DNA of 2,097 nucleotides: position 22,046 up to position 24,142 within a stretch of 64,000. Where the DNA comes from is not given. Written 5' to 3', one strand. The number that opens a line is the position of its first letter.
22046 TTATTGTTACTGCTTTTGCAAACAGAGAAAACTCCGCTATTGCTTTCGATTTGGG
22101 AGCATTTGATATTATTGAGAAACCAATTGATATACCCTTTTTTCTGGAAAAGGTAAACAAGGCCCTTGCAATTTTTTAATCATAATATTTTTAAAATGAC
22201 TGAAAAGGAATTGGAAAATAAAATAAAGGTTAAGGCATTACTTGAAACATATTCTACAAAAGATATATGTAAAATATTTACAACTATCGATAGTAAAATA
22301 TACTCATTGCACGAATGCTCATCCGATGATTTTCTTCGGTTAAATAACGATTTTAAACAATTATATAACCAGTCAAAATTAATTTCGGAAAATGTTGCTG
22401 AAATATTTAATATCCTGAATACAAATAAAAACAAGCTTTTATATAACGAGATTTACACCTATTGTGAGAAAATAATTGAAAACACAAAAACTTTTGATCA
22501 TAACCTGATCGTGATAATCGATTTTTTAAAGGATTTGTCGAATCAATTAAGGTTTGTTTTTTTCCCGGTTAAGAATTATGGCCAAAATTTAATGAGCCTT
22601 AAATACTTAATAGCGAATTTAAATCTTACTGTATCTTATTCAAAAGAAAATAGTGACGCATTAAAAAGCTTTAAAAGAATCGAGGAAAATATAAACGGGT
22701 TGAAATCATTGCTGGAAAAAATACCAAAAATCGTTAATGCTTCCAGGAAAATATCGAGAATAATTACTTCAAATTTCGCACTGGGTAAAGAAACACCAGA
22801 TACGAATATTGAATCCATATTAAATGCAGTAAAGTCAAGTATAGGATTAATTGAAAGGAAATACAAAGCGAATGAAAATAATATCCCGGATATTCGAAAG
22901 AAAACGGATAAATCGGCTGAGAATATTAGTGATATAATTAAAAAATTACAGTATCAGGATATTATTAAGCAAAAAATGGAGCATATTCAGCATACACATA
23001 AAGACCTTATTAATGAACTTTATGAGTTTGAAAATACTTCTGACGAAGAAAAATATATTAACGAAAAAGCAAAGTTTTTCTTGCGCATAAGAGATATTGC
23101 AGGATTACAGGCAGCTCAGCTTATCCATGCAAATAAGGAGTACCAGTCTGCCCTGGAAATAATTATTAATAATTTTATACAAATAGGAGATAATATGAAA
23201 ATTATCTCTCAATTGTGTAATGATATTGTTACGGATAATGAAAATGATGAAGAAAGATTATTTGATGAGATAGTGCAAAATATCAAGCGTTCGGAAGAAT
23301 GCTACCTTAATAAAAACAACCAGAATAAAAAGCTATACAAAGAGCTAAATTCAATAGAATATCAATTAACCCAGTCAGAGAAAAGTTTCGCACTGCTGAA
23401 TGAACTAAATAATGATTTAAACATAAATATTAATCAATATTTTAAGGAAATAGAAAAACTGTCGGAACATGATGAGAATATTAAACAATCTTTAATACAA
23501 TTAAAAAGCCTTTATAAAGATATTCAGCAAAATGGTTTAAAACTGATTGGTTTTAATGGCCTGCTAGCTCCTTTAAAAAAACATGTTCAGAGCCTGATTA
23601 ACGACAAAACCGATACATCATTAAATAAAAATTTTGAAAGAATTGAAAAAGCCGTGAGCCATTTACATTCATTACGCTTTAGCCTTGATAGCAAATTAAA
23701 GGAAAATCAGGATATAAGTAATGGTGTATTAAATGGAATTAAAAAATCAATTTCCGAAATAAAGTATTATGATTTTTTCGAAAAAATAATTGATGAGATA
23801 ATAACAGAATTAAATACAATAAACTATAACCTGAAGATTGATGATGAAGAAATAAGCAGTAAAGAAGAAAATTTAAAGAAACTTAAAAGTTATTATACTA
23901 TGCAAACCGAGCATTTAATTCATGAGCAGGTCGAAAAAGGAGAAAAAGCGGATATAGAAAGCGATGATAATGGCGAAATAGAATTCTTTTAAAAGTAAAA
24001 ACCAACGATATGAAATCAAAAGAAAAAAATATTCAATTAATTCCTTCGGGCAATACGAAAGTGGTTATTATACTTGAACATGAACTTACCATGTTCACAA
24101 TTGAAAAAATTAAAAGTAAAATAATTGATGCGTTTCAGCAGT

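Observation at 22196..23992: Giant coiled-coil protein with a CheZ-like DxxxQ catalytic motif and a CheZ-like C-terminal peptide: candidate novel CheY/receiver phosphatase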

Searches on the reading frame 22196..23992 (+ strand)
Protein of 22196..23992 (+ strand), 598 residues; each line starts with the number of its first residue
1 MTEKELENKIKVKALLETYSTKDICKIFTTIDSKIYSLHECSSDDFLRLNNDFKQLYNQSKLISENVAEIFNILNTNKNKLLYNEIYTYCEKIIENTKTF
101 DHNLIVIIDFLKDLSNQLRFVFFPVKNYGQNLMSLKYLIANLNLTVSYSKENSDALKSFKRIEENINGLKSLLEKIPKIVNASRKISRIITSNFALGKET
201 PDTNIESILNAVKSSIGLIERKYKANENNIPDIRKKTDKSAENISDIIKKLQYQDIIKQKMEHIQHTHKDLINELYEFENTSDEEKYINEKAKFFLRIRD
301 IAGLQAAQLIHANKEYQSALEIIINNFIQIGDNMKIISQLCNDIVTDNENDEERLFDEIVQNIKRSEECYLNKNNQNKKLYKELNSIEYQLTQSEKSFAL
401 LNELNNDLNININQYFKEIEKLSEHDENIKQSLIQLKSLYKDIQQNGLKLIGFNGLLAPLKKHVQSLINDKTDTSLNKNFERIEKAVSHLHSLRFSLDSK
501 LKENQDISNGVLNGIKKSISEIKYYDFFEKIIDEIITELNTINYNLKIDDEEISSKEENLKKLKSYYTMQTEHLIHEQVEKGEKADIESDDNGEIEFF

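Call 3: search_protein_families(library=pfam, proteins=[window:22196-23992:+], max_evalue=1)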
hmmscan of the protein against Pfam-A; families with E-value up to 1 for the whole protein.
window:22196-23992:+ (598 aa): 2 families
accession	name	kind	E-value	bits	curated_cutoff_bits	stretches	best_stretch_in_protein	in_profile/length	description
PF13456.12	RVT_3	-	0.21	12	21.6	0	317-370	53-104/123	Reverse transcriptase-like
PF17278.7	DUF5343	-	0.94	10.2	27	1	230-307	63-138/140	Family of unknown function (DUF5343)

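Call 4: search_protein_families(library=ncbifam, proteins=[window:22196-23992:+], max_evalue=1)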
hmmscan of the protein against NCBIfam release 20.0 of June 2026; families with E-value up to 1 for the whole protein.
window:22196-23992:+ (598 aa): 1 family
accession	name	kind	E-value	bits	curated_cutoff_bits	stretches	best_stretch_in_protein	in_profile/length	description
NF045487.1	ASRP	equivalog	0.28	9.7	300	0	150-445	149-426/593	archaea-specific SMC-related protein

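Call 5: find_homologous_proteins(query=window:22196-23992:+, max_evalue=0.001)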
Query window:22196-23992:+ (598 aa): 198 proteins with E <= 0.001 among 8000 candidates; the best 120 are listed.
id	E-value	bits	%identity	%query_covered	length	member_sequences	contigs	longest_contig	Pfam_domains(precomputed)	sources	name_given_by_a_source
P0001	0.0e+0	1248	99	100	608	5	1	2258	-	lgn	-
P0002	3.7e-218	744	63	100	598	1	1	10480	-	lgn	-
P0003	2.2e-200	685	58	100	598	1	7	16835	-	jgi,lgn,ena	-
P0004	1.4e-199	682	58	100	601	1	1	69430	-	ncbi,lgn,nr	ncbi:MAG: hypothetical protein KOO66_03960 [Bacteroidales bacterium]|nr:hypothetical protein [Bacter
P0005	8.2e-196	670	56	100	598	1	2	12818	-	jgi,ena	-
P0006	9.2e-196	670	56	100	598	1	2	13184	-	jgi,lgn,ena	-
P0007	9.2e-196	670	56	100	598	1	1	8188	-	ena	-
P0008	1.9e-195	669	56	100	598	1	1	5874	-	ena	-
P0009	1.9e-193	662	57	100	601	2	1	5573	-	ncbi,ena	-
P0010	2.7e-193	662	56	100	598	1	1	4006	-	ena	-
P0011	3.8e-191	655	57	100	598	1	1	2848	-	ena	-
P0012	7.2e-189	647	57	100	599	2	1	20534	-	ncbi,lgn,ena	-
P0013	1.1e-188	646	57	100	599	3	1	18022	-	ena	-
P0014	2.3e-188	645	56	100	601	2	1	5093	-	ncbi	-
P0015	5.5e-187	641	56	100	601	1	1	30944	-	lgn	-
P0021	6.8e-180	617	53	99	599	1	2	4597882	-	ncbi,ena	-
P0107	1.5e-73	266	32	98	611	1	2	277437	-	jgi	jgi:hypothetical protein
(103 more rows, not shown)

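Call 9: search_solved_structures(query=A1, max_evalue=10, show_alignments=3)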
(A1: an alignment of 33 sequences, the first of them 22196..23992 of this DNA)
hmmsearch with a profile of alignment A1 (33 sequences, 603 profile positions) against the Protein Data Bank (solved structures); distinct sequences matched with E-value up to 10: 220 (the best 60 are shown).
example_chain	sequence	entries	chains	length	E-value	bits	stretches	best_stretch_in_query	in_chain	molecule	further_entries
2ch7_B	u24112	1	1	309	8.1e-08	34.6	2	353-525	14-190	METHYL-ACCEPTING CHEMOTAXIS PROTEIN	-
2ch7_A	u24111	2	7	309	8.9e-08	34.4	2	353-525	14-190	METHYL-ACCEPTING CHEMOTAXIS PROTEIN | Methyl-accepting chemotaxis protein 2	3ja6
3ja6_H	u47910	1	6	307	9.5e-08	34.4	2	330-518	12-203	Methyl-accepting chemotaxis protein 2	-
9r1o_A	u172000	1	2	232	2.7e-07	32.8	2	356-459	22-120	sc-apCC-6-DPH-NR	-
8qae_A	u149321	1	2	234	1.7e-06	30.3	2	357-481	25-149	sc-apCC-6-SLLA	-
8qad_A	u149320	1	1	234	6.3e-06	28.3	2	356-459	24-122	sc-apCC-6-LLIA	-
9ugr_A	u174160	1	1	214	1.5e-05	27.1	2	354-445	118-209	Syn-F4-Link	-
4tql_A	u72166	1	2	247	1.9e-05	26.7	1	350-523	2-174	Three helix bundle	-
8a3k_UNK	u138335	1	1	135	6.2e-05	25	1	376-501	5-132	sc-apCC-4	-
8w6e_A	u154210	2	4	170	0.00013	24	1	350-504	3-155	HBC599 in complex with wFAP1.1 | wFAP1.1 structure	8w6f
9uvy_A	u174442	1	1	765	0.00015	23.7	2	344-508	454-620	Vasopressin V2 receptor,ARK1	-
3jbh_A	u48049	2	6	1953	0.00017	23.6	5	350-512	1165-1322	MYOSIN 2 HEAVY CHAIN STRIATED MUSCLE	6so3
7mwr_B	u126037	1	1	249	0.00018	23.5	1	354-520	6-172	LHD101B4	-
9uvz_A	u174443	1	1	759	0.00019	23.5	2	344-508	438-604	Lysophosphatidic acid receptor 2,ARK1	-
5cwb_A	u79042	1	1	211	0.00021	23.3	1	352-520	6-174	Designed helical repeat protein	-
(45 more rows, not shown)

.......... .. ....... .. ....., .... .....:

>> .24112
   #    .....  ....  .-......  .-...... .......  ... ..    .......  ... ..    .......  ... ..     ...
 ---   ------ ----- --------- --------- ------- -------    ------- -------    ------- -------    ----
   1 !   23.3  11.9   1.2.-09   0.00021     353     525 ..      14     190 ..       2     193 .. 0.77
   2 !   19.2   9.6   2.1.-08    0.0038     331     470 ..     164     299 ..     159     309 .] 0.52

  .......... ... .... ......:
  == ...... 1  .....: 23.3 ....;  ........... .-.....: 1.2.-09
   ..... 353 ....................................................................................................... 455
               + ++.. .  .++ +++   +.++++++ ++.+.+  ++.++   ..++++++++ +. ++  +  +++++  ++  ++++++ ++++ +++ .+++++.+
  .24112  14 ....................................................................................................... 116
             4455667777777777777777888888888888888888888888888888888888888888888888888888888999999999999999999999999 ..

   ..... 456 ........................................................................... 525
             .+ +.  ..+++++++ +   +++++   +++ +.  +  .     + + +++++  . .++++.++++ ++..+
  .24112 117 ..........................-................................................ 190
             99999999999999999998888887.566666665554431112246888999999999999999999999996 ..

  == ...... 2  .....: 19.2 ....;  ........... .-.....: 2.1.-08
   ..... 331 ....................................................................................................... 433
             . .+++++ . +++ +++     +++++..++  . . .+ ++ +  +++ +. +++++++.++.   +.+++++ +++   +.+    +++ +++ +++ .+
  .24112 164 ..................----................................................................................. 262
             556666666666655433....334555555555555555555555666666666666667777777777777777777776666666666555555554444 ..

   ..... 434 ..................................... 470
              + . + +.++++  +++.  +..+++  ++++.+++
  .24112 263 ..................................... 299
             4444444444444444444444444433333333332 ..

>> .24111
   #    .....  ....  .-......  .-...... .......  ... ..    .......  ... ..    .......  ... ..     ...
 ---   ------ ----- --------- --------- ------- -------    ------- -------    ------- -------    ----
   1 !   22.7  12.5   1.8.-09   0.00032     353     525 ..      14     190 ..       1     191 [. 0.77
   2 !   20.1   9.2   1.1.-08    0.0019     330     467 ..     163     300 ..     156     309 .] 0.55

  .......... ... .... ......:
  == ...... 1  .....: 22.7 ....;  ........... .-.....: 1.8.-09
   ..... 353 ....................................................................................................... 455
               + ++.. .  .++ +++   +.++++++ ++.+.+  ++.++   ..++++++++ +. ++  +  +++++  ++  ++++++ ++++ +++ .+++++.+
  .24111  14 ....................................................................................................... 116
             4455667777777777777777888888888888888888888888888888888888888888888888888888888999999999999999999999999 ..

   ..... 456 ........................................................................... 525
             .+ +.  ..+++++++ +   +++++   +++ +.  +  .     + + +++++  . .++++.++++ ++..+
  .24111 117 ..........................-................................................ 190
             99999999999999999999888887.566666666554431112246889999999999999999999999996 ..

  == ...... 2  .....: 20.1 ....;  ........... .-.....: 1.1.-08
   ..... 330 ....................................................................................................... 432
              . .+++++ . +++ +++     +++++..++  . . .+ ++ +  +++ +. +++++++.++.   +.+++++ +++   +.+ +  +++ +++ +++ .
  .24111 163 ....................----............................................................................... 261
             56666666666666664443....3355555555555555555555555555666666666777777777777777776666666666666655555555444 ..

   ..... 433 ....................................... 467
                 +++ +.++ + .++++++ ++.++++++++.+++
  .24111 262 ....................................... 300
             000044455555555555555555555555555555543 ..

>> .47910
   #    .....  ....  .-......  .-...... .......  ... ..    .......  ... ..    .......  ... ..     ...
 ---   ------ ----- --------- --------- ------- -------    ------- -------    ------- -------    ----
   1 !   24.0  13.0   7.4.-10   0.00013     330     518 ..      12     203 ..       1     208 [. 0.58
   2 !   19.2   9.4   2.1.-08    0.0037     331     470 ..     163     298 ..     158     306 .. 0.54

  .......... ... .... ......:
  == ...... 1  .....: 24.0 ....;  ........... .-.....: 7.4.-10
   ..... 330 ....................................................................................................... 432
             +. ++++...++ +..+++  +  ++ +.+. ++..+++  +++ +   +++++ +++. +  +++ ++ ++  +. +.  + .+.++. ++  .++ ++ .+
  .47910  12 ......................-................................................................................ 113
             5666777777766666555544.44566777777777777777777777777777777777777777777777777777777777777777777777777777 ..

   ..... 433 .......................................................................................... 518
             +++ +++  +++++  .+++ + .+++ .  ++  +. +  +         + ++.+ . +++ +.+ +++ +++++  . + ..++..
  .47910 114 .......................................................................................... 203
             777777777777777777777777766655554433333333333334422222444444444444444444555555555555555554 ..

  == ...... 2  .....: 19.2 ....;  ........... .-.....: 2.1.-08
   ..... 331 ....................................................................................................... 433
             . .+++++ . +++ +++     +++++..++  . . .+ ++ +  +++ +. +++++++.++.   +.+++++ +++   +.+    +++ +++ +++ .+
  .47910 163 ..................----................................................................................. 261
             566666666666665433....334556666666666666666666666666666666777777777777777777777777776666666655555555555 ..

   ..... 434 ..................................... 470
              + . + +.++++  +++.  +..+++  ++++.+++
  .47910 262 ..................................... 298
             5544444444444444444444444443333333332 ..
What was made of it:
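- On Methyl-accepting chemotaxis protein signalling domain (PF00015): The PDB profile hits to 2ch7 and 3ja6 lie in the variable spacer and rank with designed coiled coils (call 9).
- Profile hits to MCP cytoplasmic domains appear in PDB at E ~1e-7 (call 9). The PDB hits fall in the variable spacer 330-525 and are interleaved with designed coiled coils, so they are compositional (call 9).
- Tried and rejected: I rejected them as compositional (call 9).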

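Call 22: predict_structure(alignment_id=A1)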
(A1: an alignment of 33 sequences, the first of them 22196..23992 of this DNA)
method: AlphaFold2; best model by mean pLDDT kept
length: 598 residues; sequences in the alignment: 33
mean_pLDDT: 79.5   pTM: 0.57
mean pLDDT of the five models: 79.5, 78.5, 75.2, 74.9, 74.5
residues with pLDDT >= 90: 171; 70-90: 300; 50-70: 94; < 50: 33
segments of 3 or more residues with pLDDT < 50: 1-4, 569-573, 575-577, 581-598
pLDDT, mean of each block of 10 residues (from residue 1): 50 57 76 80 80 88 91 83 90 88 90 91 91 93 76 81 94 93 93 71 80 90 84 89 84 74 80 71 59 71 75 78 86 90 69 85 89 87 93 93 93 91 81 92 92 89 90 64 88 89 89 81 70 74 62 59 56 50 38 28
secondary structure, 60 per line:
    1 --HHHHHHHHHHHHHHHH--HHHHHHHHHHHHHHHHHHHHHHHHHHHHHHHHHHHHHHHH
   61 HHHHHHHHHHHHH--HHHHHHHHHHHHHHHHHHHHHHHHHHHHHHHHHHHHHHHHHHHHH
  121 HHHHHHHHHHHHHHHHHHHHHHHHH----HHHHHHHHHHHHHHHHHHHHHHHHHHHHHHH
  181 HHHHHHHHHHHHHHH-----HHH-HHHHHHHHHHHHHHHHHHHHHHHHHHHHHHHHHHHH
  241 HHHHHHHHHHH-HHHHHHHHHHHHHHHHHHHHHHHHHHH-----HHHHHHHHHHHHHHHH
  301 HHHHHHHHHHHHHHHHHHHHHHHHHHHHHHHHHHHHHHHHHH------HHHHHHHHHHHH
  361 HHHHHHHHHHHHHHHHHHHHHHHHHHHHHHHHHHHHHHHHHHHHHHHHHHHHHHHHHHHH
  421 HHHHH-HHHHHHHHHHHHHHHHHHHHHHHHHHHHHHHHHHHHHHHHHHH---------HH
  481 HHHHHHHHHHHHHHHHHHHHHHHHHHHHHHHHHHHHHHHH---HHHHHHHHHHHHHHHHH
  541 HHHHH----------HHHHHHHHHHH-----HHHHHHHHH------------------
elements in order: H3-18 H21-73 H76-145 H150-195 H205-251 H253-279 H285-342 H349-425 H427-469 H479-520 H524-545 H556-566 H572-580
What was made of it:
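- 22196..23992 (+): Gene X: a 598-aa all-helical protein and the candidate DxxxQ receiver phosphatase. A gene caller's TTG start at 22166 is probably an over-extension. The AF2 model is all-helical (call 22).
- On CheC/CheX/FliY: The model is entirely helical (call 22).
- Checked: Its last ~30 residues have low confidence, which fits a flexible linker (call 22).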

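Call 26: fold_search(model_id=the predicted structure, library=pdb)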
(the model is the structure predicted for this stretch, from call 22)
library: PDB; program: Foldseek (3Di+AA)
matches with E <= 10: 675; with E <= 0.001: 0
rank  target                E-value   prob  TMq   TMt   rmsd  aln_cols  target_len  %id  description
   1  7qcd_B                1.3e-03  0.63  0.13  0.09  124.8       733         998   11  CryoEM structure of the Smc5/6-holocomplex (composite structure) (released 2022-09-21)
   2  9qe0_A                4.4e-03  0.54  0.14  0.07  88.5       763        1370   12  Neobacillus vireti Wadjet-II JetABC dimer (released 2025-06-25)
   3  6z9l_A                4.4e-03  0.41  0.11  0.10  117.5       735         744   11  Enterococcal PrgA (released 2020-09-16)
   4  8i4x_B                1.0e-02  0.38  0.13  0.08  118.8       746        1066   12  Cryo-EM structure of 5-subunit Smc5/6 (released 2024-06-26)
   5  7n6g_3O               1.3e-02  0.47  0.10  0.16  57.6       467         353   10  C1 of central pair (released 2022-05-18)
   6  7zr1_C                1.4e-02  0.89  0.20  0.17  99.2       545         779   12  Chaetomium thermophilum Mre11-Rad50-Nbs1 complex bound to ATPyS (composite structure) (released 2023-01-11)
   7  7qcd_A                1.5e-02  0.69  0.20  0.13  119.3       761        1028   10  CryoEM structure of the Smc5/6-holocomplex (composite structure) (released 2022-09-21)
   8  7zr1_D                1.8e-02  0.51  0.13  0.11  86.7       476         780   12  Chaetomium thermophilum Mre11-Rad50-Nbs1 complex bound to ATPyS (composite structure) (released 2023-01-11)
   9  7p5c_A                1.9e-02  0.90  0.16  0.24  32.2       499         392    9  Cryo-EM structure of human TTYH3 in Ca2+ and GDN (released 2021-08-11)
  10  7p5j_A                2.4e-02  0.25  0.09  0.12  41.2       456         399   10  Cryo-EM structure of human TTYH1 in GDN (released 2021-08-11)
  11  7n6g_3V               2.5e-02  0.30  0.11  0.15  58.6       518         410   10  C1 of central pair (released 2022-05-18)
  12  7n6g_3W               2.8e-02  0.35  0.12  0.16  56.3       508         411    9  C1 of central pair (released 2022-05-18)
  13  5i6j                  2.9e-02  0.66  0.15  0.20  35.1       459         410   12  Crystal Structure of SRGAP2 F-BARx (released 2017-03-08)
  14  7ogt_A                3.2e-02  0.92  0.27  0.24  20.1       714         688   10  Folded elbow of cohesin (released 2021-07-28)
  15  7sqc_1J               3.2e-02  0.30  0.09  0.15  48.5       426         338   12  Ciliary C1 central pair apparatus isolated from Chlamydomonas reinhardtii (released 2022-04-13)
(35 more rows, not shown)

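Call 27: find_encoding_contigs(protein=P0021, flank=10000, max_places=2)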
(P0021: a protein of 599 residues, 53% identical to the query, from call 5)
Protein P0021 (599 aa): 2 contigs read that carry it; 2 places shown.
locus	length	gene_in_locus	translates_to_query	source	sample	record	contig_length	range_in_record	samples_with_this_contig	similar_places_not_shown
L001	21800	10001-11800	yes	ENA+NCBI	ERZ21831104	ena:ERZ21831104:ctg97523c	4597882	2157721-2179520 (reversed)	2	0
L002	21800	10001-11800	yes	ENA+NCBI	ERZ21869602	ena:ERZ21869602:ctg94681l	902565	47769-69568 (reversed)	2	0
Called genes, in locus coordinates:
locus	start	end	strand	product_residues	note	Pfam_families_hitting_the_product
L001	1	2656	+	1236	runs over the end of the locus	PF13510:Fer2_4, PF14691:Fer4_20, PF07992:Pyr_redox_2, PF13450:NAD_binding_8, PF12838:Fer4_7 (weak), PF14697:Fer4_21 (weak), PF22117:Fer4_Nqo3, PF00384:Molybdopterin, +3 more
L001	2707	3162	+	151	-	PF22277:EncFtn-like (faint), PF02915:Rubrerythrin, PF13668:Ferritin_2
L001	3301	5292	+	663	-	PF01476:LysM, PF01094:ANF_receptor, PF13458:Peripla_BP_6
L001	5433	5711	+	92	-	-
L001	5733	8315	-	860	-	PF17900:Peptidase_M1_N, PF01433:Peptidase_M1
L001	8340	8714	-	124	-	PF00072:Response_reg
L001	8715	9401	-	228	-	PF00027:cNMP_binding, PF13545:HTH_Crp_2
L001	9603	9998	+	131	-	PF00072:Response_reg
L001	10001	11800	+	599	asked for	-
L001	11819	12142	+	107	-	PF01740:STAS (weak), PF13466:STAS_2 (weak)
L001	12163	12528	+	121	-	PF00072:Response_reg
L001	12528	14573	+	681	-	PF01627:Hpt, PF02895:H-kinase_dim, PF02518:HATPase_c, PF01584:CheW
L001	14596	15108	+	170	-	PF01584:CheW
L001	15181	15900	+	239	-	-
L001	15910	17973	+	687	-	PF02743:dCache_1, PF22673:MCP-like_PDC_1, PF00672:HAMP, PF00015:MCPsignal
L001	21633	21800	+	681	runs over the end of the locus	PF13682:CZB, PF00672:HAMP, PF00015:MCPsignal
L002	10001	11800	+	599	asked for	-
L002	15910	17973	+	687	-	PF02743:dCache_1, PF22673:MCP-like_PDC_1, PF00672:HAMP, PF00015:MCPsignal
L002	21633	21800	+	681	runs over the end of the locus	PF13682:CZB, PF00672:HAMP, PF00015:MCPsignal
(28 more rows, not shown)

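Call 28: find_encoding_contigs(protein=P0107, flank=10000, max_places=2)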
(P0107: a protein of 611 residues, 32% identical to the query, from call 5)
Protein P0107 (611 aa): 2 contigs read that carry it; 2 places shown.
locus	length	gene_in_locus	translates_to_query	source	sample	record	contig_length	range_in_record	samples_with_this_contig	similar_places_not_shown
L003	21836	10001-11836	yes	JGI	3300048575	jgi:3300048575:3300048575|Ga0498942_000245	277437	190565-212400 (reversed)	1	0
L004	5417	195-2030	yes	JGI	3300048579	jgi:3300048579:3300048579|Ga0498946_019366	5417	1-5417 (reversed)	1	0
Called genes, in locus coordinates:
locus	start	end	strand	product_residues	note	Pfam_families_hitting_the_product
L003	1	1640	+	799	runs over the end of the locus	PF00989:PAS (weak), PF13426:PAS_9, PF08447:PAS_3, PF08447:PAS_3, PF13426:PAS_9, PF00512:HisKA, PF02518:HATPase_c, PF00072:Response_reg, +2 more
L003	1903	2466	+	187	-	PF07463:NUMOD4 (weak)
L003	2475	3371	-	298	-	PF10672:Methyltrans_SAM, PF03602:Cons_hypoth95 (weak)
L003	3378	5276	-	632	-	PF17900:Peptidase_M1_N, PF01433:Peptidase_M1, PF18962:Por_Secre_tail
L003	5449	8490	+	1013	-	PF01061:ABC2_membrane (weak)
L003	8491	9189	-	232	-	PF00027:cNMP_binding, PF13545:HTH_Crp_2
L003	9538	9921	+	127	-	PF00072:Response_reg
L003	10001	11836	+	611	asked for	-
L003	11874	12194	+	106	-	PF01740:STAS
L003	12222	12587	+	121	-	PF00072:Response_reg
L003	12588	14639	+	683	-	PF01627:Hpt, PF02895:H-kinase_dim, PF02518:HATPase_c, PF01584:CheW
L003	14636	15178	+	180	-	PF01584:CheW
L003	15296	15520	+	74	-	-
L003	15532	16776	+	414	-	PF19577:DcaP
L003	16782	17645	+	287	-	PF03705:CheR_N, PF01739:CheR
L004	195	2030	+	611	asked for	-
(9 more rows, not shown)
